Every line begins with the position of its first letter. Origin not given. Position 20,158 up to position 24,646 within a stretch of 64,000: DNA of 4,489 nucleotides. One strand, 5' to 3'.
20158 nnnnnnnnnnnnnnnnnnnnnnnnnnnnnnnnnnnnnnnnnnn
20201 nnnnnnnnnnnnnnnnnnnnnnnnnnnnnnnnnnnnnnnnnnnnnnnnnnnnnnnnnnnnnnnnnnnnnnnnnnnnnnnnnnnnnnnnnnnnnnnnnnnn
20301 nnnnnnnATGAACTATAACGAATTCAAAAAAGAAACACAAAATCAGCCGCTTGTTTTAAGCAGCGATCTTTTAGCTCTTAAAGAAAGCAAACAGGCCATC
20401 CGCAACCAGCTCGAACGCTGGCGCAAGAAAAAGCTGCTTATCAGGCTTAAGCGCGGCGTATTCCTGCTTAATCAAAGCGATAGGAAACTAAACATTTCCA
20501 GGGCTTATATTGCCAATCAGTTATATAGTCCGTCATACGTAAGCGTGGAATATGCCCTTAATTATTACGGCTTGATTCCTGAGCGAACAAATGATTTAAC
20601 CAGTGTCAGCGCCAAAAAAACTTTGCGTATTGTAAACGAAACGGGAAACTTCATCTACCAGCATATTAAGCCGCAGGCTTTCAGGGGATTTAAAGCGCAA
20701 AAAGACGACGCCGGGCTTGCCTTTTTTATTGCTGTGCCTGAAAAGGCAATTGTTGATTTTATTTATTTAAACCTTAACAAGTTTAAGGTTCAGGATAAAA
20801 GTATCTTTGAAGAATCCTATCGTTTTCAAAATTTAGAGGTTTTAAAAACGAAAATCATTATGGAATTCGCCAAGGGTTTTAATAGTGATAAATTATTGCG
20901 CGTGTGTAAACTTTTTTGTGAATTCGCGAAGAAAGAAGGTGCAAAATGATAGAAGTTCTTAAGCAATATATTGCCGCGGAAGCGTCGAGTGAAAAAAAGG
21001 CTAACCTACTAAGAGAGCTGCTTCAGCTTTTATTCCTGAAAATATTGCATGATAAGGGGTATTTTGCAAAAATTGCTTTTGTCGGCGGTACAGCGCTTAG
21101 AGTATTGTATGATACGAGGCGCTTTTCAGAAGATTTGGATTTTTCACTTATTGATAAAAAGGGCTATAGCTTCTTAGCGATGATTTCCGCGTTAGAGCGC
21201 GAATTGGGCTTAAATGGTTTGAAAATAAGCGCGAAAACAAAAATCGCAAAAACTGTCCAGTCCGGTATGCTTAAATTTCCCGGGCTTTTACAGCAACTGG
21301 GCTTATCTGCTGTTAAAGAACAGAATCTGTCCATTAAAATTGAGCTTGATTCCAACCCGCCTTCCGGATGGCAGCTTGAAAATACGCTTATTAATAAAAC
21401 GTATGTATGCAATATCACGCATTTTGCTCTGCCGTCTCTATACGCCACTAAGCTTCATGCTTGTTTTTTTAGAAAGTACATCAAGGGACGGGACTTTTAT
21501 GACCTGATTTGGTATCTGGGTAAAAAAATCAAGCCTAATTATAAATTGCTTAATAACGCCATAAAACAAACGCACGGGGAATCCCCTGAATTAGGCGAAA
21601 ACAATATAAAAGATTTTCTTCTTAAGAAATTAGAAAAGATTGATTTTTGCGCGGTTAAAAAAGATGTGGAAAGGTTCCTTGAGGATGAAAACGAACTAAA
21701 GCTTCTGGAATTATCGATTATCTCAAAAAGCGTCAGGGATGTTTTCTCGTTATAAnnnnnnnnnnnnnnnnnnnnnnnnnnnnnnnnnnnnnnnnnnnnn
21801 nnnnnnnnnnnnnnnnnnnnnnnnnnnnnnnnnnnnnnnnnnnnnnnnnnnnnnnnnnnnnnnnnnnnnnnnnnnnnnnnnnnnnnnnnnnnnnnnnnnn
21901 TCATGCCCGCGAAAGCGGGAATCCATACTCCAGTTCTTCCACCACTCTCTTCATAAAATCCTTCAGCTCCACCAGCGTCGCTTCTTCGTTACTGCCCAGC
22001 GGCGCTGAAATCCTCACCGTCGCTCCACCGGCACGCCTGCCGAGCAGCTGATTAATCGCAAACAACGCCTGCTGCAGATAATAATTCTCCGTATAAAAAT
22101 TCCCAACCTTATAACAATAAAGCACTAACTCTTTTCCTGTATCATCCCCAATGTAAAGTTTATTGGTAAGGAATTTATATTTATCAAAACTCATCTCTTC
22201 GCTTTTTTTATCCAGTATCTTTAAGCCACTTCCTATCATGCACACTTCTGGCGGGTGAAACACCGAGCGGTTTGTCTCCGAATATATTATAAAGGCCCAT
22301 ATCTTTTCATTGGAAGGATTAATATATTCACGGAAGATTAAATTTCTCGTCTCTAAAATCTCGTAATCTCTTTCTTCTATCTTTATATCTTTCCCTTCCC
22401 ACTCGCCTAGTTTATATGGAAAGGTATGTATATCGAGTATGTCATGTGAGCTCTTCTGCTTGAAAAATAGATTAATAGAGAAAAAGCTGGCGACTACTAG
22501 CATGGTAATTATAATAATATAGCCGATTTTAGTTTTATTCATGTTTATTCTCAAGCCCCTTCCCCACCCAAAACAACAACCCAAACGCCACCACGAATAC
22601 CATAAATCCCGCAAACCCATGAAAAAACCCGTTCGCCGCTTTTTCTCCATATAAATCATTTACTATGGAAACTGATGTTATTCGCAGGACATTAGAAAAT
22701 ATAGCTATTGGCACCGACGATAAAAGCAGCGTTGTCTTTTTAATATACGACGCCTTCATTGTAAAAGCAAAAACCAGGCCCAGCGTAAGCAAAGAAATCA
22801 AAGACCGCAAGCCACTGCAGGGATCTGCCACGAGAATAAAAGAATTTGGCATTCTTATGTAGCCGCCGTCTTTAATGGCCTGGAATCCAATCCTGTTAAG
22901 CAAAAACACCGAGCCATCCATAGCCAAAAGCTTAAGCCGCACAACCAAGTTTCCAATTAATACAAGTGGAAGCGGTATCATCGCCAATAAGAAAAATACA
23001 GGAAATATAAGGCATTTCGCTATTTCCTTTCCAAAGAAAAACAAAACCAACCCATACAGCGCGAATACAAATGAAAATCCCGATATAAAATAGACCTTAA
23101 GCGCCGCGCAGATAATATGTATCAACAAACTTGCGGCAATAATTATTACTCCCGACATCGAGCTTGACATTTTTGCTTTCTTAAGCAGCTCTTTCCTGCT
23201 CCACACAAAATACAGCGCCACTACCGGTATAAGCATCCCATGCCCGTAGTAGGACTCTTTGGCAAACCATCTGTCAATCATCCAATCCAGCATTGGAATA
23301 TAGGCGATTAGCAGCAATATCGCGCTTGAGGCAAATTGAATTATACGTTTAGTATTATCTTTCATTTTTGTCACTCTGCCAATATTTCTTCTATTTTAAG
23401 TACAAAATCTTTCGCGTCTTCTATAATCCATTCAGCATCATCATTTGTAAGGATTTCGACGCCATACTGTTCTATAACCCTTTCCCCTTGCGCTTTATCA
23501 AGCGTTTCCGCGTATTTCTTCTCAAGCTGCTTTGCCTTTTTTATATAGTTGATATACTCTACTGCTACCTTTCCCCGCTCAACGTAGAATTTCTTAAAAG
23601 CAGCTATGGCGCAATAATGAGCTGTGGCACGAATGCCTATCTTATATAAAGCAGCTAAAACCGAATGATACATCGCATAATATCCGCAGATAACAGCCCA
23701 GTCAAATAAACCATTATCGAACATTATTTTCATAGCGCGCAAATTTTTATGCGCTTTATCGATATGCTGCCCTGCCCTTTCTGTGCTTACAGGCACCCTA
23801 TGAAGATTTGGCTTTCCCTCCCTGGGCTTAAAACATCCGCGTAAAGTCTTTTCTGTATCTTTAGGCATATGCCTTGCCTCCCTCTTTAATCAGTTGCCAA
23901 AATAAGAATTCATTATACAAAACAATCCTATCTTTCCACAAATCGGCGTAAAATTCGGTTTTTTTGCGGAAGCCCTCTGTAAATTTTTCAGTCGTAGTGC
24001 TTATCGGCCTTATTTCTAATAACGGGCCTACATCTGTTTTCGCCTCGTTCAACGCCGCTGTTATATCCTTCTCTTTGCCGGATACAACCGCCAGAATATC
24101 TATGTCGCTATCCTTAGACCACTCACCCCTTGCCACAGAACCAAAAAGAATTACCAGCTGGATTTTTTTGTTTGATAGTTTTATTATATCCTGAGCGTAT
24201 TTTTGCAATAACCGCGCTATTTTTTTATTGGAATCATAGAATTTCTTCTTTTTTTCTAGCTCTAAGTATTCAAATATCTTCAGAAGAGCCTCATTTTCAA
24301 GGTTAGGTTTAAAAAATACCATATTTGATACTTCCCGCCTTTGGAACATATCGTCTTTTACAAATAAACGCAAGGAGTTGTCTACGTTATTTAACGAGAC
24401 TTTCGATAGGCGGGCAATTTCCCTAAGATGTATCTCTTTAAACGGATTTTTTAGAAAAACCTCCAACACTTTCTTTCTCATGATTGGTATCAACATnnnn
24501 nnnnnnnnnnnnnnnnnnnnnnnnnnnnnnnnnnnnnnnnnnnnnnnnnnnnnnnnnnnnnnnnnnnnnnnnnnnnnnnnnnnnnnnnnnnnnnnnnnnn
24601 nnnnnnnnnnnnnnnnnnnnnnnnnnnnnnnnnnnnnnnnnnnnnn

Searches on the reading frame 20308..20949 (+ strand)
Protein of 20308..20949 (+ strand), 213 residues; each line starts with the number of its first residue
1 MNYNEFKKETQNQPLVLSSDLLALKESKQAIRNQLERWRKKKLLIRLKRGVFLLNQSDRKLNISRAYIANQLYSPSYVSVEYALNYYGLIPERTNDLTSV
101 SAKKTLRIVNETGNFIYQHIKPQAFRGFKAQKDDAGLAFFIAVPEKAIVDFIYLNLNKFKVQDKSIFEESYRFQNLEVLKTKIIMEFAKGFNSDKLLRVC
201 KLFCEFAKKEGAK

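Call 23: search_protein_families(library=pfam, proteins=[window:20308-20949:+], max_evalue=0.01)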
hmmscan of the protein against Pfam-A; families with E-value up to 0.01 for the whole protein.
window:20308-20949:+ (213 aa): 2 families
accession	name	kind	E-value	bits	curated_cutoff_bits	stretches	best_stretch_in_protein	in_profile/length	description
PF13338.12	AbiEi_4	-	0.0013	19.2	25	1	13-54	11-48/49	Transcriptional regulator, AbiEi antitoxin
PF19570.5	DUF6088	-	0.0055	16.9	25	0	9-61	8-59/172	Family of unknown function (DUF6088)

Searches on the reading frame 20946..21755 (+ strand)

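Call 23: search_protein_families(library=pfam, proteins=[window:20946-21755:+], max_evalue=0.01)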
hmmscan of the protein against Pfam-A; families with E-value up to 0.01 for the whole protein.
window:20946-21755:+ (269 aa): 1 family
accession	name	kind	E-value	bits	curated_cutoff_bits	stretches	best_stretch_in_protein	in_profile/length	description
PF08843.17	AbiEii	-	1.8e-26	93.9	22.5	1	33-247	5-229/238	Nucleotidyl transferase AbiEii toxin, Type IV TA system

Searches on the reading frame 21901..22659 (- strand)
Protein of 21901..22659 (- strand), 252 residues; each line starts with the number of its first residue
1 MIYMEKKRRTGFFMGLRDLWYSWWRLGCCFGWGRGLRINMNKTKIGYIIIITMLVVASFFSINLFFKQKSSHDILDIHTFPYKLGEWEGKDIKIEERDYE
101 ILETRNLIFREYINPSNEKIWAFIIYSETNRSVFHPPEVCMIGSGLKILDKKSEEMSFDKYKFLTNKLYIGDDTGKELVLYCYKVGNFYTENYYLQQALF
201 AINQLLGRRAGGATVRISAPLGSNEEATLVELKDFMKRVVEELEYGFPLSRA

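Call 50: search_protein_families(library=ncbifam, proteins=[window:21901-22659:-], max_evalue=0.00001)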
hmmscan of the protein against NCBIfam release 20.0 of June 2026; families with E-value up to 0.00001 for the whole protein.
window:21901-22659:- (252 aa): 5 families
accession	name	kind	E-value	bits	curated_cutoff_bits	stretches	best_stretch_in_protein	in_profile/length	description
TIGR02914.1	EpsI_fam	equivalog_domain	2.1e-22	79.5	42.8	1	79-239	3-166/174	exosortase C-terminal domain/associated protein EpsI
TIGR04152.1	exosort_VPLPA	exception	6.7e-20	71.6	400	1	49-244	280-482/486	VPLPA-CTERM-specific exosortase XrtD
NF038142.1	exosort_XrtW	exception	1e-13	50.5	425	1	43-241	292-488/494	exosortase W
NF045608.2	EpsI_type_V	exception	1.4e-13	50.7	228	1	106-243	69-208/218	exosortase-associated protein EpsI, V-type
NF045609.1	EpsI_type_B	exception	1.8e-11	43.8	220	1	49-243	6-210/221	exosortase-associated protein EpsI, B-type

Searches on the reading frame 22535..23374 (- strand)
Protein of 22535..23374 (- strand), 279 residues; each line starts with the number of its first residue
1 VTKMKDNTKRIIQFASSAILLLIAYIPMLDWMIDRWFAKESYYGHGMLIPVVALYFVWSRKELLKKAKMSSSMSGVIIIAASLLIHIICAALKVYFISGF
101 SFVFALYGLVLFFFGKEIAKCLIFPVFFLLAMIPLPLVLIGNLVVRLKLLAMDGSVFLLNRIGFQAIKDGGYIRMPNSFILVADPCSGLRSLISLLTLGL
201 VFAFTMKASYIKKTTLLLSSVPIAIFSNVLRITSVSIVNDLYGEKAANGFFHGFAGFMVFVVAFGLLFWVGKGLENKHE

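Call 50: search_protein_families(library=ncbifam, proteins=[window:22535-23374:-], max_evalue=0.00001)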
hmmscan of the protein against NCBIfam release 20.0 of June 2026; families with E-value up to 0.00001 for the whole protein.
window:22535-23374:- (279 aa): 16 families
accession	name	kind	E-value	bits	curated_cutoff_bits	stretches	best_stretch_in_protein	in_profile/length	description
NF038142.1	exosort_XrtW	exception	2.3e-52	178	425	1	11-275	2-266/494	exosortase W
TIGR03109.2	exosort_XrtA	exception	2.5e-52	177.9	208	1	15-272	4-257/261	exosortase A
TIGR04152.1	exosort_VPLPA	exception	1.5e-51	176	400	1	40-270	7-238/486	VPLPA-CTERM-specific exosortase XrtD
TIGR02602.1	8TM_EpsH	subfamily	2.3e-49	168.1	105.55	1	39-274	6-240/241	exosortase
NF035943.2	exosort_XrtV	exception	4.8e-41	140.8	313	1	18-274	9-266/270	exosortase V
TIGR03113.1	exosort_XrtB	exception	1.6e-36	126.3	275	1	21-270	8-260/268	exosortase B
TIGR04178.1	exo_archaeo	signature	1.4e-19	70.2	23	1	181-273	2-94/97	exosortase/archaeosortase family protein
TIGR04151.1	exosort_VPDSG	exception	1.4e-18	67.3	300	1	17-268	32-293/306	VPDSG-CTERM-specific exosortase XrtC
NF033464.1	cyanoexo_CrtC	exception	7.3e-15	55.3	225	1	19-263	12-263/278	cyanoexosortase C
TIGR04156.1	cyanoexo_CrtB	exception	1.6e-14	54.1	300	1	18-270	7-263/280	cyanoexosortase B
NF033770.1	exosort_XrtT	exception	4.6e-14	51.8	250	1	20-263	8-256/472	exosortase T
TIGR03763.1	cyanoexo_CrtA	exception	2.3e-12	47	150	1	35-269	24-253/260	cyanoexosortase A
NF012182.0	exosortase_XrtQ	exception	8.9e-10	38.5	270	1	20-268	12-252/256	exosortase Q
TIGR04489.1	exosort_XrtO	exception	1.8e-08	33.6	250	1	25-269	5-252/451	exosortase O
TIGR03762.1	archaeo_artC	exception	1.5e-07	31.5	100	1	137-270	134-271/274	archaeosortase C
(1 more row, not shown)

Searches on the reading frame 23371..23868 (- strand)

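Call 50: search_protein_families(library=ncbifam, proteins=[window:23371-23868:-], max_evalue=0.00001)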
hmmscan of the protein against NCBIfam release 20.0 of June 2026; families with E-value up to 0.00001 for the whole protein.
window:23371-23868:- (165 aa): 0 families

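Call 55: search_protein_families(library=pfam, proteins=[window:23371-23868:-], max_evalue=0.00001)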
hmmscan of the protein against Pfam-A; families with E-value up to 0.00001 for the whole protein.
window:23371-23868:- (165 aa): 1 family
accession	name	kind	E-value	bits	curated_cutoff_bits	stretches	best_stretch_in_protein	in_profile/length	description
PF05168.19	HEPN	-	2.3e-11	44.3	22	1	35-161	4-116/117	HEPN domain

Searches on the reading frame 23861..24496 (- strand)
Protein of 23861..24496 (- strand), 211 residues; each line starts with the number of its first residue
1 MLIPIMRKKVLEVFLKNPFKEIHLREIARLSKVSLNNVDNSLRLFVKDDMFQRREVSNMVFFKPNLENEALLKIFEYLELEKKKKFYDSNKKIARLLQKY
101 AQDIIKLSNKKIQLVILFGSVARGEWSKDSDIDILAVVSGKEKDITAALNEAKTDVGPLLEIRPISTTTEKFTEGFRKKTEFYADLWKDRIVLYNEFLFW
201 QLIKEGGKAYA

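Call 50: search_protein_families(library=ncbifam, proteins=[window:23861-24496:-], max_evalue=0.00001)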
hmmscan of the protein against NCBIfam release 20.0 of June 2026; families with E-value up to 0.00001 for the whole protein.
window:23861-24496:- (211 aa): 2 families
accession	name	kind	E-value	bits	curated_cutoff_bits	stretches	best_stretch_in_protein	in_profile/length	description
NF047752.1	MntA_antitoxin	equivalog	3.9e-08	33.1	60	1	109-146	4-39/106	type VII toxin-antitoxin system MntA family adenylyltransferase antitoxin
NF051895.1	anti_phage_HalB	equivalog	2e-07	30.8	190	1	116-143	3-30/211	anti-phage Hailong system nucleotidyltransferase HalB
